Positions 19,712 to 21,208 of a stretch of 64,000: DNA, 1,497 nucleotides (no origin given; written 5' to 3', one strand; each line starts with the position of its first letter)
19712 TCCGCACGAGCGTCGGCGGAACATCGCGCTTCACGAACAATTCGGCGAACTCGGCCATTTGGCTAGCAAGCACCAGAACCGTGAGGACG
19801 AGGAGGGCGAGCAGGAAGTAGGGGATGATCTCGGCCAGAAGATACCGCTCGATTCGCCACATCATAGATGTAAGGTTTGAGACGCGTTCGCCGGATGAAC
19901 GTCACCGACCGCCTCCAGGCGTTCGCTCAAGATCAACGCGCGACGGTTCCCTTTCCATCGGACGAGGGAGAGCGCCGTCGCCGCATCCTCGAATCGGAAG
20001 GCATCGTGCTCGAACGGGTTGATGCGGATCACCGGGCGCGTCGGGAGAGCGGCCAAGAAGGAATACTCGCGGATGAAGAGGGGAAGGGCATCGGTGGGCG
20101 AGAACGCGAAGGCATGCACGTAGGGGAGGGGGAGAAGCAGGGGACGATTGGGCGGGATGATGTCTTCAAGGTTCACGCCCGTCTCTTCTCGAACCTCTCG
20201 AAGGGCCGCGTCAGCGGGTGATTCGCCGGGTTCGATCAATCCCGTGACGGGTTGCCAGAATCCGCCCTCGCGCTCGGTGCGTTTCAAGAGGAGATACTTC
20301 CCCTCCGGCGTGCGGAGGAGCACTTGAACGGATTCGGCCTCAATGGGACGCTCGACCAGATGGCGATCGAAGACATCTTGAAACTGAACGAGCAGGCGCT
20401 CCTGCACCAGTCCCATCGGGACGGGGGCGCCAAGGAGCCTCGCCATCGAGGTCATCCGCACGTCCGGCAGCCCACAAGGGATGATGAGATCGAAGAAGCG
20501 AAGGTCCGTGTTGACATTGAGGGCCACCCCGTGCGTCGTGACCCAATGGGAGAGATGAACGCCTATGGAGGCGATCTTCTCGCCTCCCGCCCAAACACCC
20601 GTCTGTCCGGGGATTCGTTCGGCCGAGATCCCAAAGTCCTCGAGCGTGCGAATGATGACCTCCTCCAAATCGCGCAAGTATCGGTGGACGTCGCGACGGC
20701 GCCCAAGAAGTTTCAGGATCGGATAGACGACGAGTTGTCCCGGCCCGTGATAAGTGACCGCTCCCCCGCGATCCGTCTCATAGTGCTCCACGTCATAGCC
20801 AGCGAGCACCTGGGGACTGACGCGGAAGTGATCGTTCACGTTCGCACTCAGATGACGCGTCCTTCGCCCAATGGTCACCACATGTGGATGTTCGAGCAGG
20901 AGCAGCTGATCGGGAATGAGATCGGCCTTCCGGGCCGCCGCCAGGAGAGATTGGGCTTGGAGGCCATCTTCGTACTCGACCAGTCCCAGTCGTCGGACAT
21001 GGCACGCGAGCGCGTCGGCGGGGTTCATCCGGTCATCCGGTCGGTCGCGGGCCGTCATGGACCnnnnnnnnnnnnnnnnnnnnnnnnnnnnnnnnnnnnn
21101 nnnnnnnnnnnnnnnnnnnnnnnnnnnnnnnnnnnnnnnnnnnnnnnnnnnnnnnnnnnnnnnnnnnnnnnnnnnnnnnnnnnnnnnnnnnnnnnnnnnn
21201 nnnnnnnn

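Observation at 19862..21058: Octanoyltransferase LipB fused to a NUDIX hydrolase, sitting between E2 and lptFG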

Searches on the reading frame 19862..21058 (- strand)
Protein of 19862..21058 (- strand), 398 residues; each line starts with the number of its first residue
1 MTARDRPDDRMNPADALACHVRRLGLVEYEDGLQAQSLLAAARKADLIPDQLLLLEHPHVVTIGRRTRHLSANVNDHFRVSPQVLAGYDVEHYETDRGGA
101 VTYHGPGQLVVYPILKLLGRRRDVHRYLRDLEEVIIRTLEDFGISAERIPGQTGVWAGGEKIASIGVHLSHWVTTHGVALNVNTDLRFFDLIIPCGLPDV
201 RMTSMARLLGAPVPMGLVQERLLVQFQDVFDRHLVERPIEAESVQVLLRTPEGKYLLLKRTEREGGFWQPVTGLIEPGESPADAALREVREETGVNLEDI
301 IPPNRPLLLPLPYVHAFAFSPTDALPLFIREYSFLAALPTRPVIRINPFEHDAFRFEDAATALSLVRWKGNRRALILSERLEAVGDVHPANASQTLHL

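Call 3: search_protein_families(library=pfam, proteins=[window:19862-21058:-], max_evalue=0.01)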
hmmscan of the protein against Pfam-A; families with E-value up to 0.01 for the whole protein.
window:19862-21058:- (398 aa): 3 families
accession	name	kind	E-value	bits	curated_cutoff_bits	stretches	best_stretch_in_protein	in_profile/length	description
PF21948.1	LplA-B_cat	-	1.2e-42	146.6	27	1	29-227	2-200/200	Lipoyl protein ligase A/B catalytic domain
PF00293.34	NUDIX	-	5.3e-16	59.3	21.1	1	243-362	5-118/134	NUDIX domain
PF14815.12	NUDIX_4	-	0.0022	18.2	35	1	246-299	3-55/113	NUDIX domain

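Call 4: search_protein_families(library=ncbifam, proteins=[window:19862-21058:-], max_evalue=0.01)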
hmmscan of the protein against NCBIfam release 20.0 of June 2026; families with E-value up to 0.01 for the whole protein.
window:19862-21058:- (398 aa): 20 families
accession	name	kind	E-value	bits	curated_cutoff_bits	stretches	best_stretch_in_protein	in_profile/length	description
NF010925.0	PRK14345.1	equivalog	2.1e-56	191.2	155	1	16-237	11-224/236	lipoyl(octanoyl) transferase LipB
NF010921.0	PRK14341.1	equivalog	3.3e-48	164.1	230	1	25-232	23-225/230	lipoyl(octanoyl) transferase LipB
TIGR00214.1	lipB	equivalog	2.4e-46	157.7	83.55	1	44-230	7-186/187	lipoyl(octanoyl) transferase LipB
NF010922.0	PRK14342.1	equivalog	1e-40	139.4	235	1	19-233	6-206/215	lipoyl(octanoyl) transferase LipB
NF010923.0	PRK14343.1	equivalog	1.2e-35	123.2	298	1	13-235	9-223/237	lipoyl(octanoyl) transferase LipB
NF006961.0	PRK09438.1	equivalog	7.6e-17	61.2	103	1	241-297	8-63/151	dihydroneopterin triphosphate diphosphatase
NF041652.1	Nud_hyd_Dein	equivalog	5.9e-06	26.6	200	1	238-298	10-75/152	Nudix hydrolase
NF006206.0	PRK08330.1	equivalog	1.8e-05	24.2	311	1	135-237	88-182/243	biotin--protein ligase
NF006530.0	PRK08999.1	equivalog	2.1e-05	23.7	245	1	246-299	11-66/315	Nudix family hydrolase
NF001938.0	PRK00714.1-5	equivalog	3e-05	23.4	116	1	251-301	23-80/172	RNA pyrophosphohydrolase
NF001299.0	PRK00241.1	equivalog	5.5e-05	22.8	158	1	243-300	137-193/263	NAD(+) diphosphatase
TIGR02705.1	nudix_YtkD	equivalog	6.9e-05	22.4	154.4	1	240-300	23-79/156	RNA deprotection pyrophosphohydrolase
NF001937.0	PRK00714.1-4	equivalog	0.00032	20.4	139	1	243-300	10-65/161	RNA pyrophosphohydrolase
NF007834.0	PRK10546.1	equivalog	0.0011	18.8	156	1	252-296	14-60/135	pyrimidine (deoxy)nucleoside triphosphate diphosphatase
NF001935.0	PRK00714.1-2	equivalog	0.0011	18.5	259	1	267-298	32-63/183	RNA pyrophosphohydrolase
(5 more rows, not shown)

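Call 5: find_homologous_proteins(query=window:19862-21058:-, max_evalue=0.00001)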
Query window:19862-21058:- (398 aa): 7968 proteins with E <= 0.00001 among 8000 candidates; the best 120 are listed.
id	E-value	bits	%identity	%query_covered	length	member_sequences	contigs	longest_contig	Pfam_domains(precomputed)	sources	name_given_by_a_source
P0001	6.6e-246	834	92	100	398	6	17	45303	PF21948.2,PF00293.35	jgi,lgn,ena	-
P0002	9.1e-215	731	84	97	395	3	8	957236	PF21948.2,PF00293.35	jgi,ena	-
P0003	1.1e-193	662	76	99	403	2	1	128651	PF21948.2,PF00293.35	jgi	-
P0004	8.2e-183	626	78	91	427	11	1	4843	PF21948.2,PF00293.35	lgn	-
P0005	3.7e-179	614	75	94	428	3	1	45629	PF21948.2,PF00293.35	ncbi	-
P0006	9.9e-179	613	71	96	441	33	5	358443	PF21948.2,PF00293.35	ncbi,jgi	jgi:lipoyl(octanoyl) transferase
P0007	2.1e-176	605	74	92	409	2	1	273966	PF21948.2,PF00293.35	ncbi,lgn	-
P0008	3.2e-174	598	74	91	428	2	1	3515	PF21948.2,PF00293.35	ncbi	-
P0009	7.9e-169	580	79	81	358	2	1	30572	PF21948.2,PF00293.35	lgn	-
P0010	1.0e-167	576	75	89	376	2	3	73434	PF21948.2,PF00293.35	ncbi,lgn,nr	ncbi:Octanoyltransferase [bacterium HR10]|nr:Octanoyltransferase [bacterium HR10]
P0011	1.5e-127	444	58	91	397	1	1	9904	PF21948.2,PF00293.35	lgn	-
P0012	3.9e-121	423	53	92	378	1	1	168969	PF21948.2,PF00293.35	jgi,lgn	jgi:lipoyl(octanoyl) transferase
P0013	7.8e-111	389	53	93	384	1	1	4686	PF21948.2,PF00293.35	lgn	-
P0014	1.7e-108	381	54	93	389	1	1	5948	PF21948.2,PF00293.35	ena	-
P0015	9.8e-108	379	54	90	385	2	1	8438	PF21948.2,PF00293.35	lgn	-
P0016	1.5e-106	375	54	91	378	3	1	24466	PF21948.2,PF00293.35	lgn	-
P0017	1.6e-106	375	53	91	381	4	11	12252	PF21948.2,PF00293.35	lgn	-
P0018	1.1e-102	362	52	91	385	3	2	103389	PF21948.2,PF00293.35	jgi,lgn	jgi:lipoyl(octanoyl) transferase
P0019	9.5e-95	336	50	92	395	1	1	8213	PF21948.2,PF00293.35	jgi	-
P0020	2.4e-94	335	47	91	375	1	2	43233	PF21948.2,PF00293.35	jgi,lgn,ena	-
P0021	3.1e-94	335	49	92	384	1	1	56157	PF21948.2,PF00293.35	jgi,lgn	jgi:lipoyl(octanoyl) transferase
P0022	7.4e-94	333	49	90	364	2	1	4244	PF21948.2,PF00293.35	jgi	-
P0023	7.7e-94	333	50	92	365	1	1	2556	PF21948.2,PF00293.35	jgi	jgi:lipoyl(octanoyl) transferase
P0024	2.8e-93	331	47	91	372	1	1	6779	PF21948.2,PF00293.35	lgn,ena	-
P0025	3.5e-93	331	47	91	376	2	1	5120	PF21948.2,PF00293.35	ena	-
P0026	5.8e-93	330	49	91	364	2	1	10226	PF21948.2,PF00293.35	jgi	jgi:lipoyl(octanoyl) transferase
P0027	6.6e-92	327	47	92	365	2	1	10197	PF21948.2,PF00293.35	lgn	-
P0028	1.2e-91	326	48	91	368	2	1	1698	PF21948.2,PF00293.35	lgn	-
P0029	1.8e-91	325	47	91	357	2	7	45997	PF21948.2,PF00293.35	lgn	-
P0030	2.1e-91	325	47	93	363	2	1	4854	PF21948.2,PF00293.35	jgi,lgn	-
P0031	2.6e-91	325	45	91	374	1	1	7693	PF21948.2,PF00293.35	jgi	-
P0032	2.6e-91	325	46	90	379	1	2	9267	PF21948.2,PF00293.35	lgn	-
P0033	3.6e-91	324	51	89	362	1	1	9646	PF21948.2,PF00293.35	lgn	-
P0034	3.9e-91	324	47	94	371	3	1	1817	PF21948.2,PF00293.35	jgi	jgi:lipoyl(octanoyl) transferase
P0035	4.2e-91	324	48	89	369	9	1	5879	PF21948.2,PF00293.35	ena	-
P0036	5.3e-91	324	47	93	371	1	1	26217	PF21948.2,PF00293.35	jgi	jgi:lipoyl(octanoyl) transferase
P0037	6.2e-91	324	44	92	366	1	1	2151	PF21948.2,PF00293.35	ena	-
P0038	7.6e-91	323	49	90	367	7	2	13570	PF21948.2,PF00293.35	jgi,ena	-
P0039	7.8e-91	323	47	91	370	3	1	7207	PF21948.2,PF00293.35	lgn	-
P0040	3.0e-90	321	47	89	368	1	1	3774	PF21948.2,PF00293.35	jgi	jgi:lipoyl(octanoyl) transferase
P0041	7.7e-90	320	49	90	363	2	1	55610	PF21948.2,PF00293.35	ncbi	-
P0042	7.9e-90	320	47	91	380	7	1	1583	PF21948.2,PF00293.35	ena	-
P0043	1.2e-89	319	46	91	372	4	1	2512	PF21948.2,PF00293.35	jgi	-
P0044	1.4e-89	319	48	90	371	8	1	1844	PF21948.2,PF00293.35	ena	-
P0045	1.9e-89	319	48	90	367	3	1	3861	PF21948.2,PF00293.35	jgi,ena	-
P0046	4.0e-89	318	47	89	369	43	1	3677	PF21948.2,PF00293.35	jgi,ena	-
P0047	4.0e-89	318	46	90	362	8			PF21948.2,PF00293.35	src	-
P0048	5.5e-89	317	48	89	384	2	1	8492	PF21948.2,PF00293.35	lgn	-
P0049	1.2e-88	316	47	91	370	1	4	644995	PF21948.2,PF00293.35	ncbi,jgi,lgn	jgi:lipoyl(octanoyl) transferase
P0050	1.7e-88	316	46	90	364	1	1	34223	PF21948.2,PF00293.35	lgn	-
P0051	2.8e-88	315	45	94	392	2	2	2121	PF21948.2,PF00293.35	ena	-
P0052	3.1e-88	315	48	89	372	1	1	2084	PF21948.2,PF00293.35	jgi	jgi:lipoyl(octanoyl) transferase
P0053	3.3e-88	315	49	89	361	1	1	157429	PF21948.2,PF00293.35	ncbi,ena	-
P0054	3.5e-88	315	46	90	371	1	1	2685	PF21948.2,PF00293.35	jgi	jgi:lipoyl(octanoyl) transferase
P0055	4.7e-88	314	48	88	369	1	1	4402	PF21948.2,PF00293.35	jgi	jgi:lipoyl(octanoyl) transferase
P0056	7.2e-88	314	48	92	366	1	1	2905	PF21948.2,PF00293.35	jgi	jgi:lipoyl(octanoyl) transferase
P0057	8.5e-88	313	48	89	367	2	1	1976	PF21948.2,PF00293.35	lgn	-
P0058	1.0e-87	313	48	89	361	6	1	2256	PF21948.2,PF00293.35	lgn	-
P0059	2.8e-87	312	48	85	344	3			PF21948.2,PF00293.35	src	-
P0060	3.1e-87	311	49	91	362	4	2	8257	PF21948.2,PF00293.35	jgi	jgi:lipoyl(octanoyl) transferase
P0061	4.3e-87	311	48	90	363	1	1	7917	PF21948.2,PF00293.35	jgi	jgi:lipoyl(octanoyl) transferase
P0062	5.1e-87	311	49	90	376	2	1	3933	PF21948.2,PF00293.35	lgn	-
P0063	1.5e-86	309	46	94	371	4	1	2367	PF21948.2,PF00293.35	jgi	jgi:lipoyl(octanoyl) transferase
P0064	1.6e-86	309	46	89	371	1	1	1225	PF21948.2,PF00293.35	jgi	jgi:lipoyl(octanoyl) transferase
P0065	2.8e-86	308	48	91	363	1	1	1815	PF21948.2,PF00293.35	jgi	jgi:lipoyl(octanoyl) transferase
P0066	3.2e-86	308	50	90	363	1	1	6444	PF21948.2,PF00293.35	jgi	jgi:lipoyl(octanoyl) transferase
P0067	3.7e-86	308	48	89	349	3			PF21948.2,PF00293.35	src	-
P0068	4.3e-86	308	46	91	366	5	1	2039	PF21948.2,PF00293.35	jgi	jgi:lipoyl(octanoyl) transferase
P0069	1.1e-85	306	53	80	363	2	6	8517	PF21948.2,PF00293.35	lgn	-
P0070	1.1e-85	306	48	89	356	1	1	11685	PF21948.2,PF00293.35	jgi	jgi:lipoyl(octanoyl) transferase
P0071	1.9e-85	306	46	90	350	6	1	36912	PF21948.2,PF00293.35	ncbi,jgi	ncbi:MAG TPA: lipoyl(octanoyl) transferase LipB [Myxococcales bacterium]|jgi:lipoyl(octanoyl) transf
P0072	2.3e-85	305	48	88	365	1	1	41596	PF21948.2,PF00293.35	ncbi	-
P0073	8.2e-85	303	45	94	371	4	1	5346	PF21948.2,PF00293.35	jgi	jgi:lipoyl(octanoyl) transferase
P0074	2.2e-84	302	46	94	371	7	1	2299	PF21948.2,PF00293.35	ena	-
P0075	5.3e-84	301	49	90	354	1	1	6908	PF21948.2,PF00293.35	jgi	jgi:lipoyl(octanoyl) transferase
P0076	7.1e-84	300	47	87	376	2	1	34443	PF21948.2,PF00293.35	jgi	jgi:lipoyl(octanoyl) transferase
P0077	7.6e-84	300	48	88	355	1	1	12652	PF21948.2,PF00293.35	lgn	-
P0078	7.8e-84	300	48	89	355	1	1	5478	PF21948.2,PF00293.35,PF14815.13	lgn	-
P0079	9.3e-84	300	45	89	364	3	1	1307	PF21948.2,PF00293.35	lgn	-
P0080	1.0e-83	300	46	91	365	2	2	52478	PF21948.2,PF00293.35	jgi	jgi:lipoyl(octanoyl) transferase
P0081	1.8e-83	299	44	89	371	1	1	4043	PF21948.2,PF00293.35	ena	-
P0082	1.9e-83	299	47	90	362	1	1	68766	PF21948.2,PF00293.35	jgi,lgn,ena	-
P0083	2.8e-83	298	45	89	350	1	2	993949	PF21948.2,PF00293.35,PF14815.13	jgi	jgi:lipoyl(octanoyl) transferase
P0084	5.4e-83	297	45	91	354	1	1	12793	PF21948.2,PF00293.35,PF14815.13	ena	-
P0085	5.9e-83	297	45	90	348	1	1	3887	PF21948.2,PF00293.35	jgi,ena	-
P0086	6.4e-83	297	46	93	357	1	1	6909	PF21948.2,PF00293.35,PF14815.13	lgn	-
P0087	8.3e-83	297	44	90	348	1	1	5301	PF21948.2,PF00293.35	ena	-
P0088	8.6e-83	297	45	90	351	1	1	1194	PF21948.2,PF00293.35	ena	-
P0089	1.1e-82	296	47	89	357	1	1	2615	PF21948.2,PF00293.35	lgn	-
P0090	1.3e-82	296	45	90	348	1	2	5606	PF21948.2,PF00293.35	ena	-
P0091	1.3e-82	296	44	90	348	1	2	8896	PF21948.2,PF00293.35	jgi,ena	-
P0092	1.6e-82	296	44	90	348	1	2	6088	PF21948.2,PF00293.35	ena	-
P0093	1.9e-82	296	44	90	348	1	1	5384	PF21948.2,PF00293.35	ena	-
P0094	2.0e-82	296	44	90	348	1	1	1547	PF21948.2,PF00293.35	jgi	-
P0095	2.2e-82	295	44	90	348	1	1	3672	PF21948.2,PF00293.35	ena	-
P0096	2.3e-82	295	44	90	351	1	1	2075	PF21948.2,PF00293.35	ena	-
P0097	2.8e-82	295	47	90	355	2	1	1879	PF21948.2,PF00293.35,PF14815.13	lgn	-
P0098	2.9e-82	295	44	90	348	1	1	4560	PF21948.2,PF00293.35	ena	-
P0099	3.4e-82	295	44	90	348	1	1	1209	PF21948.2,PF00293.35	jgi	-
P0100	3.5e-82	295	44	90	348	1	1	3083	PF21948.2,PF00293.35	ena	-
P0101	3.5e-82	295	44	90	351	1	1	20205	PF21948.2,PF00293.35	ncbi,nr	ncbi:MAG: lipoyl(octanoyl) transferase LipB [Deltaproteobacteria bacterium]|nr:MAG: lipoyl(octanoyl)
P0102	3.7e-82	295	44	90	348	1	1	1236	PF21948.2,PF00293.35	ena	-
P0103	4.3e-82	295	46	90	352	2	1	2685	PF21948.2,PF00293.35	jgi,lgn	jgi:lipoyl(octanoyl) transferase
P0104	4.5e-82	294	44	90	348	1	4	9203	PF21948.2,PF00293.35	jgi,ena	-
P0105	4.6e-82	294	44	94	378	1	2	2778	PF21948.2,PF00293.35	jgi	jgi:lipoyl(octanoyl) transferase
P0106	5.9e-82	294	47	89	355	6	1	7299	PF21948.2,PF00293.35,PF14815.13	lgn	-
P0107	6.0e-82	294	47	90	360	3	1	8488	PF21948.2,PF00293.35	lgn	-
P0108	7.3e-82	294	47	89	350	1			PF21948.2,PF00293.35,PF14815.13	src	-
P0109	7.5e-82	294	44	90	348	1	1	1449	PF21948.2,PF00293.35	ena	-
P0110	7.6e-82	294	45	93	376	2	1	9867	PF21948.2,PF00293.35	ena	-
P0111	7.8e-82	294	44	90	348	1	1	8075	PF21948.2,PF00293.35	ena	-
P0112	8.3e-82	294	44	90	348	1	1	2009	PF21948.2,PF00293.35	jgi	-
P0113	9.1e-82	293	47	89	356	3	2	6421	PF21948.2,PF00293.35,PF14815.13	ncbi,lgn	-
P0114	9.7e-82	293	44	90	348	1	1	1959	PF21948.2,PF00293.35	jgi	-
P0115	1.1e-81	293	44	90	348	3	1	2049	PF21948.2,PF00293.35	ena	-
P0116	1.3e-81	293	44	90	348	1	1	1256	PF21948.2,PF00293.35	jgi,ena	-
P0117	1.4e-81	293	46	94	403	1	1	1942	PF21948.2,PF00293.35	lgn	-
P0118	1.6e-81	293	46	89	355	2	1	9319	PF21948.2,PF00293.35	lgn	-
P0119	2.2e-81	292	48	90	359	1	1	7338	PF21948.2,PF00293.35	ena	-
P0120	2.3e-81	292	44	90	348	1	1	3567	PF21948.2,PF00293.35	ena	-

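Call 19: find_encoding_contigs(protein=window:19862-21058:-, flank=10000, max_places=3)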
Protein window:19862-21058:- (398 aa): no gene with exactly this product is on record in the collection.

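Call 20: find_encoding_contigs(protein=P0083, flank=8000, max_places=2)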
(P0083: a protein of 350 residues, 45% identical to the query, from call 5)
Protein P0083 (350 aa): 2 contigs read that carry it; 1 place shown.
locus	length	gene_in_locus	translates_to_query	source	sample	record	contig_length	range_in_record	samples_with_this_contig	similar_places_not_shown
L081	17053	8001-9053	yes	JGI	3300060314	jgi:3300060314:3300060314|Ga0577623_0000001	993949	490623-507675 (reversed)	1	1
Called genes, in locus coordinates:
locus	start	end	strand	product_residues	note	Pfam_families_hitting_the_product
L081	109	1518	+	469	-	PF00890:FAD_binding_2 (weak), PF01134:GIDA (faint), PF07992:Pyr_redox_2, PF12831:FAD_oxidored, PF13450:NAD_binding_8 (weak), PF13738:Pyr_redox_3 (weak), PF00070:Pyr_redox, PF02852:Pyr_redox_dim, +4 more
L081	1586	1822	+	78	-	-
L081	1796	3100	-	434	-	PF03901:Glyco_transf_22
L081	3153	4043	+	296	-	PF16881:LIAS_N, PF04055:Radical_SAM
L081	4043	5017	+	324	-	PF02779:Transket_pyr, PF02780:Transketolase_C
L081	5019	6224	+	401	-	PF00364:Biotin_lipoyl, PF25997:BSH_YhbJ (faint), PF02817:E3_binding, PF00198:2-oxoacid_dh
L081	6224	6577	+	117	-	PF06993:DUF1304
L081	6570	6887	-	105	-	PF06127:Mpo1-like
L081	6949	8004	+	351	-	PF00676:E1_dh, PF02775:TPP_enzyme_C (weak), PF13292:DXP_synthase_N (weak)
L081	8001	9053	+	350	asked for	PF21948:LplA-B_cat, PF00293:NUDIX, PF14815:NUDIX_4 (weak)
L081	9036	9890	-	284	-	PF00753:Lactamase_B, PF12706:Lactamase_B_2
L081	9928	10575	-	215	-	PF00925:GTP_cyclohydro2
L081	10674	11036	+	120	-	PF01242:PTPS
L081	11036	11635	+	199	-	PF01227:GTP_cyclohydroI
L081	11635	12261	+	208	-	PF00106:adh_short, PF01370:Epimerase, PF08659:KR, PF13561:adh_short_C2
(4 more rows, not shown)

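Call 21: find_encoding_contigs(protein=P0049, flank=8000, max_places=2)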
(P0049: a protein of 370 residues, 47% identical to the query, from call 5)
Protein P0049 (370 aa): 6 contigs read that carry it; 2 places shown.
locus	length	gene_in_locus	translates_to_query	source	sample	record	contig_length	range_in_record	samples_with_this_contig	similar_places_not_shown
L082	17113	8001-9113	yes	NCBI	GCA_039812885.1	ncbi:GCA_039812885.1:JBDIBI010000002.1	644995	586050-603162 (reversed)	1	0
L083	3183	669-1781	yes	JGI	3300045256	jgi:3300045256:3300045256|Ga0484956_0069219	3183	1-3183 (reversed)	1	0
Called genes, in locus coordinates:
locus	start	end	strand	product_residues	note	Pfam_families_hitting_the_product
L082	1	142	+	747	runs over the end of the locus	PF00111:Fer2 (weak), PF13510:Fer2_4, PF10588:NADH-G_4Fe-4S_3, PF12838:Fer4_7 (faint), PF13237:Fer4_10 (weak), PF22117:Fer4_Nqo3, PF04879:Molybdop_Fe4S4, PF00384:Molybdopterin, +1 more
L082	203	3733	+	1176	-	PF16819:DUF5074 (faint), PF23748:Beta-prop_LRRK2 (faint), PF07494:Reg_prop (weak), PF07495:Y_Y_Y, PF00069:Pkinase, PF07714:PK_Tyr_Ser-Thr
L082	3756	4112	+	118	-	-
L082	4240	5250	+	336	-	PF00676:E1_dh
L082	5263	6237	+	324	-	PF02779:Transket_pyr, PF02780:Transketolase_C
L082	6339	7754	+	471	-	PF00364:Biotin_lipoyl, PF25917:BSH_RND (faint), PF02817:E3_binding, PF00198:2-oxoacid_dh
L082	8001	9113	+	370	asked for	PF21948:LplA-B_cat, PF00293:NUDIX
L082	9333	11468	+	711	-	-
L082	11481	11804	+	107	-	PF00581:Rhodanese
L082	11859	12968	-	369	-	PF00069:Pkinase, PF01636:APH (faint), PF07714:PK_Tyr_Ser-Thr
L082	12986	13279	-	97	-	PF00190:Cupin_1, PF07883:Cupin_2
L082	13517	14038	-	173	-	PF00156:Pribosyltran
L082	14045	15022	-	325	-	PF07238:PilZ (weak)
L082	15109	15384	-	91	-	PF00708:Acylphosphatase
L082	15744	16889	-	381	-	-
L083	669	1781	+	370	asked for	PF21948:LplA-B_cat, PF00293:NUDIX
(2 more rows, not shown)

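Call 28: predict_structure(alignment_id=A1)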
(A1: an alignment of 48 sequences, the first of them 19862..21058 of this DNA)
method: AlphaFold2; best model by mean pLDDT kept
length: 398 residues; sequences in the alignment: 48
mean_pLDDT: 92.9   pTM: 0.89
mean pLDDT of the five models: 92.9, 92.3, 92.1, 91.6, 91.1
residues with pLDDT >= 90: 333; 70-90: 45; 50-70: 12; < 50: 8
segments of 3 or more residues with pLDDT < 50: 1-8
pLDDT, mean of each block of 10 residues (from residue 1): 47 82 97 97 95 97 90 90 90 88 97 95 94 99 98 96 95 96 97 92 98 98 98 96 98 98 96 98 98 97 92 95 90 97 97 98 96 95 77 66
secondary structure, 60 per line:
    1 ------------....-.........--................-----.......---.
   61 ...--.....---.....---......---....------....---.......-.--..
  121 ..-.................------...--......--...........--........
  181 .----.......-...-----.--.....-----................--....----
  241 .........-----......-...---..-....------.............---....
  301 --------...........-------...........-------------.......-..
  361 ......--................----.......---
elements in order: H13-16 E18-26 H29-44 E50-56 E60-63 H66-70 H74-77 H82-87 E91-94 E101-104 E108-114 H119-122 H124-140 E147-149 E152-157 E160-170 E173-181 H186-191 H205-209 H215-230 E233-236 E241-249 E255-260 E271-274 H281-293 H297-300 E309-319 E327-337 E351-357 H359-365 H369-384 H389-395
